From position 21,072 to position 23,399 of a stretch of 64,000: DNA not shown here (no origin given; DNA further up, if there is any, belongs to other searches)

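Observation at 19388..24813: DeoR-regulated sugar module built around a fused TIM-barrel isomerase / class I aldolase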

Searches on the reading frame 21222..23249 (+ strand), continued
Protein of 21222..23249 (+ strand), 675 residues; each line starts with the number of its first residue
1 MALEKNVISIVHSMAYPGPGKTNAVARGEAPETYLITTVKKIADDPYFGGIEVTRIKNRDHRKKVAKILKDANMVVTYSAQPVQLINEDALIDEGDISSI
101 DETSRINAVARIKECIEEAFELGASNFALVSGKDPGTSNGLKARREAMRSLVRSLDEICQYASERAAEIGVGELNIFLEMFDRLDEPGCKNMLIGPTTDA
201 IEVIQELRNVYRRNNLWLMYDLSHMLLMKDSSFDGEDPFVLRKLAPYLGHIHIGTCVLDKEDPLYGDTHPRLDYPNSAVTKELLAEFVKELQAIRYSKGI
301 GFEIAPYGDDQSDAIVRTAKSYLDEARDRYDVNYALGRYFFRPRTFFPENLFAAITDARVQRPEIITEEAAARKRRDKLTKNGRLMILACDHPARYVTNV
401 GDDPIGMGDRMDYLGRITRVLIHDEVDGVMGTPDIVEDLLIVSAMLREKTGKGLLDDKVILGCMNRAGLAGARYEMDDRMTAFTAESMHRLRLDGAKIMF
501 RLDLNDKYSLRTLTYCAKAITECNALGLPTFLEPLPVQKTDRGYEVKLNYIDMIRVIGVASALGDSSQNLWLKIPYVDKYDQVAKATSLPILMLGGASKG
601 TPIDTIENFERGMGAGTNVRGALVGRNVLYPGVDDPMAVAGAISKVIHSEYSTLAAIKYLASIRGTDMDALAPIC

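Call 42: search_protein_families(library=ncbifam, proteins=[L012:8976-9950:+, L012:9593-10861:+, L012:10998-11783:+, L012:11780-13702:+, L012:13757-15250:+, L012:5860-6894:-, L012:6982-8025:-, L012:15428-16777:+], max_evalue=1e-10)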
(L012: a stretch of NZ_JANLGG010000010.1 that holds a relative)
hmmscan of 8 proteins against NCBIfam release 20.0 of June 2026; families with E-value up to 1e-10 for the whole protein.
L012:8976-9950:+ (324 aa): 15 families
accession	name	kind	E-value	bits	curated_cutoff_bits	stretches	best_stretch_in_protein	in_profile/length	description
TIGR04382.1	myo_inos_iolC_N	equivalog_domain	2.7e-110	368.5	300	1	6-315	3-308/309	5-dehydro-2-deoxygluconokinase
NF047869.1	myo_kin_aldol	exception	3.9e-56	190.6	600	1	7-318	9-333/586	bifunctional 5-dehydro-2-deoxygluconokinase/5-dehydro-2-deoxyphosphogluconate aldolase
NF040938.1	KDG_KDGal_kin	equivalog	8.6e-37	126.9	400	1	25-318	18-305/305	bifunctional 2-dehydro-3-deoxygluconokinase/2-dehydro-3-deoxygalactonokinase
TIGR02152.1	D_ribokin_bact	equivalog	6.3e-31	107.8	299.65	1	182-313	160-297/298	ribokinase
NF006957.1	PRK09434.1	equivalog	2.8e-28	99.3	450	1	28-311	18-301/302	fructokinase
NF041332.1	KDG_KDGal_kin_Halo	equivalog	1.7e-25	90.1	440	1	9-318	6-312/320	bifunctional 2-dehydro-3-deoxygluconokinase/2-dehydro-3-deoxygalactonokinase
NF008353.0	PRK11142.1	equivalog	7.1e-25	88.1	341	1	182-318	164-305/307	ribokinase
NF049991.1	TagKinase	equivalog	5.6e-23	81.2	420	1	7-317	10-316/321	tagatose kinase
NF053626.1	RibKinHalex1628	equivalog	8.8e-21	74.7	330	1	30-317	31-292/293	ATP-dependent ribose-1-phosphate kinase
TIGR03168.1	1-PFK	subfamily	1.4e-17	63.6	216.4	1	216-317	201-300/305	hexose kinase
TIGR03828.1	pfkB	equivalog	4e-15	55.6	292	1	216-317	201-300/305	1-phosphofructokinase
NF041633.1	trifunc_aldol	exception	8.7e-15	54.1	700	0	23-210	259-442/580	KHG/KDPG aldolase/sugar kinase fusion protein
NF007321.0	PRK09813.1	equivalog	3.4e-14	53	247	0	34-98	21-84/261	fructoselysine 6-kinase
NF052444.1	DhDoxglucKinKdgK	equivalog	3.5e-14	52.9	400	1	33-291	21-284/303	2-dehydro-3-deoxygluconokinase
TIGR02198.1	rfaE_dom_I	equivalog_domain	2.9e-11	43.1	345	0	196-306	190-306/315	D-glycero-beta-D-manno-heptose-7-phosphate kinase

L012:9593-10861:+ (422 aa): 0 families

L012:10998-11783:+ (261 aa): 0 families

L012:11780-13702:+ (640 aa): 49 families (the best 25 are shown)
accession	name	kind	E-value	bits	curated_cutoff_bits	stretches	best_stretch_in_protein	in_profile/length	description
TIGR04377.1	myo_inos_iolD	equivalog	1.7e-271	902.3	715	1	6-628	1-614/616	3D-(3,5/4)-trihydroxycyclohexane-1,2-dione acylhydrolase (decyclizing)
TIGR00118.1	acolac_lg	equivalog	1.4e-54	185.5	538.35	1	61-589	38-535/557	biosynthetic-type acetolactate synthase large subunit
NF006187.0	PRK08322.1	equivalog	7.1e-54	183.2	509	1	62-589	40-529/548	acetolactate synthase large subunit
NF004919.0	PRK06276.1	equivalog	1.8e-51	175.2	866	1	56-590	34-540/582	acetolactate synthase large subunit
NF005860.0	PRK07789.1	equivalog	3.2e-50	171.1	881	1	54-582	65-571/615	acetolactate synthase large subunit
NF006524.0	PRK08978.1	equivalog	1e-49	169.3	738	1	62-510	39-458/548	acetolactate synthase 2 catalytic subunit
NF006052.0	PRK08199.1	subfamily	1.1e-49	169.3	539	1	52-592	38-541/559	thiamine pyrophosphate protein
NF004710.0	PRK06048.1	equivalog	4.8e-48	163.9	976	1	35-588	26-537/561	acetolactate synthase large subunit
NF005584.0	PRK07282.1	equivalog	7.2e-47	160.2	970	1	62-523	49-488/566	acetolactate synthase large subunit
NF005470.0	PRK07064.1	equivalog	9e-45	153.7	495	1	58-587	40-528/552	thiamine pyrophosphate-binding protein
NF006016.1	PRK08155.1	equivalog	9.6e-45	153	870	1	56-588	36-532/554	acetolactate synthase large subunit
NF004772.0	PRK06112.1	subfamily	5.5e-44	150.4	673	1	68-591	56-562/578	acetolactate synthase catalytic subunit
NF005712.0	PRK07524.1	subfamily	7.1e-44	150.1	500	1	64-588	43-529/536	5-guanidino-2-oxopentanoate decarboxylase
NF006319.0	PRK08527.1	equivalog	1.1e-42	146.3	905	1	62-589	43-539/565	acetolactate synthase large subunit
NF008431.0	PRK11269.1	equivalog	4.2e-42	144.4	791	1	54-580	35-543/591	glyoxylate carboligase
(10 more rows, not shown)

L012:13757-15250:+ (497 aa): 39 families (the best 25 are shown)
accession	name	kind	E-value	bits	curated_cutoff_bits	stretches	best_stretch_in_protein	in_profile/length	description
TIGR01722.1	MMSDH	subfamily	1.9e-215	716.1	448.5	1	5-481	1-477/477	CoA-acylating methylmalonate-semialdehyde dehydrogenase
NF052305.1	DioxValDhHalo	equivalog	3.7e-112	375.7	750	1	1-478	1-480/483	2,5-dioxovalerate dehydrogenase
NF042993.1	AlphKGSA_gudD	equivalog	2.5e-101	339.8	770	1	4-478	3-479/481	alpha-ketoglutaric semialdehyde dehydrogenase GucD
TIGR01804.1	BADH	equivalog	1.1e-99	334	668.6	1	8-460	1-454/467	betaine-aldehyde dehydrogenase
TIGR02299.1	HpaE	equivalog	4.9e-99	332.1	638.35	1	5-478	1-475/488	5-carboxymethyl-2-hydroxymuconate semialdehyde dehydrogenase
NF009725.0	PRK13252.1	equivalog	1.5e-97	327.1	593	1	4-477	6-477/488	betaine-aldehyde dehydrogenase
NF010000.0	PRK13473.1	subfamily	5.3e-92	308.9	615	1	6-459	4-454/475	aminobutyraldehyde dehydrogenase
TIGR01780.1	SSADH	subfamily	1.2e-89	301.3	646.35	1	24-461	1-436/448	succinate-semialdehyde dehydrogenase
NF002852.0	PRK03137.1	subfamily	1.1e-88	298.3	648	1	23-480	53-513/514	L-glutamate gamma-semialdehyde dehydrogenase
NF006915.0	PRK09406.1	equivalog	1.5e-83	281.2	730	1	25-462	6-441/457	NADP-dependent succinic semialdehyde dehydrogenase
NF006916.0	PRK09407.1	equivalog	4.4e-83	279.7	521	1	18-479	32-492/526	succinic semialdehyde dehydrogenase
NF045735.1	PaDhStyDPseudo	equivalog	3.7e-81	273.2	850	1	8-477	6-479/483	phenylacetaldehyde dehydrogenase StyD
TIGR01237.1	D1pyr5carbox2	equivalog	9.1e-81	272.2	659.65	1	7-481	35-511/511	L-glutamate gamma-semialdehyde dehydrogenase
TIGR03216.1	OH_muco_semi_DH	equivalog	2.7e-78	263.7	693.25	1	6-473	2-473/481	2-hydroxymuconic semialdehyde dehydrogenase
NF040648.1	lactal_redase_Meth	equivalog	2.7e-75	254.1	650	1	22-458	13-443/463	lactaldehyde dehydrogenase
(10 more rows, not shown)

L012:5860-6894:- (344 aa): 8 families
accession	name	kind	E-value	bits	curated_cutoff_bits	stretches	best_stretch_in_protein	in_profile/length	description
NF008630.0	PRK11618.1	equivalog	1.2e-34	120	363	1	31-341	15-317/331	galactofuranose ABC transporter, permease protein YjfF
NF040906.3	GguB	equivalog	2.3e-31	109.3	450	2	26-155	5-135/375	multiple monosaccharide ABC transporter permease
NF008441.0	PRK11285.1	equivalog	6.3e-27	94.5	378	1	16-339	22-329/333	L-arabinose ABC transporter permease AraH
NF007067.0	PRK09512.1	equivalog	1.1e-25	90.5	398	1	18-333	15-317/321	ribose ABC transporter permease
NF011961.0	PRK15432.1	equivalog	1.5e-24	86.9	388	1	21-338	6-309/344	autoinducer 2 ABC transporter permease LsrC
NF007014.0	PRK09478.1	equivalog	1.4e-22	80.5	386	1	20-333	12-328/336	galactose/methyl galactoside ABC transporter permease MglC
NF011612.1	PRK15038.1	equivalog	1.5e-21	76.9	500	1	61-331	41-303/322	autoinducer 2 ABC transporter permease LsrD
NF007252.0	PRK09699.1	equivalog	4.5e-18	65.6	396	1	29-334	30-322/326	D-allose ABC transporter permease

L012:6982-8025:- (347 aa): 2 families
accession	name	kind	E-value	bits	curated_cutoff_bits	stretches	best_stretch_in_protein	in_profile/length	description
NF052284.1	rhzpin_SBP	equivalog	1.4e-59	201.7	420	1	67-347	4-289/289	rhizopine catabolism ABC transporter substrate-binding protein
NF007936.0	PRK10653.1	equivalog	1.7e-11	44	337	1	59-322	23-287/295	ribose ABC transporter substrate-binding protein RbsB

L012:15428-16777:+ (449 aa): 0 families

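Call 52: predict_structure(alignment_id=A1)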
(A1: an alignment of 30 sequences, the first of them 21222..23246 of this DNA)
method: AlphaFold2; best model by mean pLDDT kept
length: 675 residues; sequences in the alignment: 30
mean_pLDDT: 89.8   pTM: 0.86
mean pLDDT of the five models: 89.8, 88.7, 87.9, 87.6, 86.9
residues with pLDDT >= 90: 490; 70-90: 138; 50-70: 20; < 50: 27
segments of 3 or more residues with pLDDT < 50: 393-407, 467-478
pLDDT, mean of each block of 10 residues (from residue 1): 91 96 94 98 97 97 98 98 90 93 96 98 98 86 93 98 97 96 91 91 96 97 90 84 95 96 95 95 96 95 95 97 96 92 89 89 94 93 93 47 48 91 94 90 92 94 68 44 88 92 72 86 93 87 80 91 78 92 94 80 92 94 87 92 96 96 90 72
secondary structure, 60 per line:
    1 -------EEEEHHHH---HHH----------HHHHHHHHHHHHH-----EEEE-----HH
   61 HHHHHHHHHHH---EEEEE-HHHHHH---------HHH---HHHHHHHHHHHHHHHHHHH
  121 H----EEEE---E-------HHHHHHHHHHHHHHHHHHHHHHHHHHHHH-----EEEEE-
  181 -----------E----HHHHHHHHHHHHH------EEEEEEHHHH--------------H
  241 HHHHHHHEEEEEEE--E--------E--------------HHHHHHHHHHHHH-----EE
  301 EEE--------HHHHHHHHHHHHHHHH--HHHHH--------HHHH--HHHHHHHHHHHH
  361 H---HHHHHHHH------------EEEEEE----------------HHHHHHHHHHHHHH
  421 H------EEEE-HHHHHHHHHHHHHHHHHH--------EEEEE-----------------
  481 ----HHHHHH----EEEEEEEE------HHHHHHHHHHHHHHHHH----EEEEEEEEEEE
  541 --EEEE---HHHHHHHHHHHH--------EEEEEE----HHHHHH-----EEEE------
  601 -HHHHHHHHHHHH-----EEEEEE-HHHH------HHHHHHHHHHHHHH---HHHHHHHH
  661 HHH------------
elements in order: E8-11 H12-15 H32-44 E50-53 H59-71 E75-79 H81-86 H102-121 E126-129 H141-169 E175-179 H197-209 E216-221 H222-225 H240-247 E248-254 H281-293 E299-303 H312-327 H330-334 H343-346 H349-361 H365-372 E385-390 H407-421 E428-431 H433-450 E459-463 H485-490 E495-502 H509-525 E530-540 E543-546 H550-561 E570-575 H580-585 E591-594 H602-613 E619-624 H626-629 H636-649 H653-663
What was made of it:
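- Checked: The AF2 model is confident across both domains (pLDDT 89.8, pTM 0.86, call 52).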

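Call 54: search_protein_families(library=pfam, proteins=[L038:3902-5203:+, L038:8125-8568:+, L038:8581-9909:+, L038:11688-12356:+, L038:12343-14211:+, L035:10080-11450:+, L035:14227-15132:+, L090:4513-5358:+, L048:1449-2369:+, L019:10131-11384:+], max_evalue=0.00001)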
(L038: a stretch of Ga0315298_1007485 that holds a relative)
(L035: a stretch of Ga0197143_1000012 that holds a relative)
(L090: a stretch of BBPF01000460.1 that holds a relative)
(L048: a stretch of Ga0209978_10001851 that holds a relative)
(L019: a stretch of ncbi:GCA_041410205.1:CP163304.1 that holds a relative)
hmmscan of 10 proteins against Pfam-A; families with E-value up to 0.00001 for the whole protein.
L038:3902-5203:+ (433 aa): 0 families

L038:8125-8568:+ (147 aa): 1 family
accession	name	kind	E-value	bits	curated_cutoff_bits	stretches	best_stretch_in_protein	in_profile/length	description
PF03479.20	PCC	-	1.3e-30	106.6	25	1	14-126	3-116/117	Plants and Prokaryotes Conserved (PCC) domain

L038:8581-9909:+ (442 aa): 2 families
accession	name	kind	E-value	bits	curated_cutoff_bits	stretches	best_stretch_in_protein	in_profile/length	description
PF01547.30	SBP_bac_1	-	6.3e-41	141.8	26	1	47-329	10-303/307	Bacterial extracellular solute-binding protein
PF13416.11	SBP_bac_8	-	1.7e-31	110.5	27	1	50-349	2-266/279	Bacterial extracellular solute-binding protein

L038:11688-12356:+ (222 aa): 1 family
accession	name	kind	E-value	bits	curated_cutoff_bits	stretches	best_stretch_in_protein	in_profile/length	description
PF02585.22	PIG-L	-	1.1e-21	78.1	28.2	1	7-124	1-129/129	GlcNAc-PI de-N-acetylase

L038:12343-14211:+ (622 aa): 0 families

L035:10080-11450:+ (456 aa): 2 families
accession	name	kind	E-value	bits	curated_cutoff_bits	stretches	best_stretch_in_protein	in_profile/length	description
PF01547.30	SBP_bac_1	-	4.1e-25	89.8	26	1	51-364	3-304/307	Bacterial extracellular solute-binding protein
PF13416.11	SBP_bac_8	-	8.4e-19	68.9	27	1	64-380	7-263/279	Bacterial extracellular solute-binding protein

L035:14227-15132:+ (301 aa): 1 family
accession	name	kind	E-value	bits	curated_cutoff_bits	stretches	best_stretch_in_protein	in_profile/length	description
PF03009.23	GDPD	-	1.8e-14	54.8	23.6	1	29-293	9-242/244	Glycerophosphoryl diester phosphodiesterase family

L090:4513-5358:+ (281 aa): 1 family
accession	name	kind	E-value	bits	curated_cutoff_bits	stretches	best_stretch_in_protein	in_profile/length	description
PF01261.30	AP_endonuc_2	-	8.7e-45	153.8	31.1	1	43-268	2-236/249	Xylose isomerase-like TIM barrel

L048:1449-2369:+ (306 aa): 1 family
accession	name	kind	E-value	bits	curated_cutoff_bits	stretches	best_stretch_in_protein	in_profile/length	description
PF00294.29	PfkB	-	2.8e-09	37.2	25.8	1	178-286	178-294/302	pfkB family carbohydrate kinase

L019:10131-11384:+ (417 aa): 3 families
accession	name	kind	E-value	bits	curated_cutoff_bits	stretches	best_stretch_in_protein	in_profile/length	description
PF00465.25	Fe-ADH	-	8.5e-46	156.1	31.3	1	25-196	2-168/168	Iron-containing alcohol dehydrogenase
PF25137.1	ADH_Fe_C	-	1.6e-19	70.8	27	1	208-400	2-188/194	Fe-containing alcohol dehydrogenase family, C-terminal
PF13685.12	Fe-ADH_2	-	3.5e-07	30.8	28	1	30-122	3-93/149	Iron-containing alcohol dehydrogenase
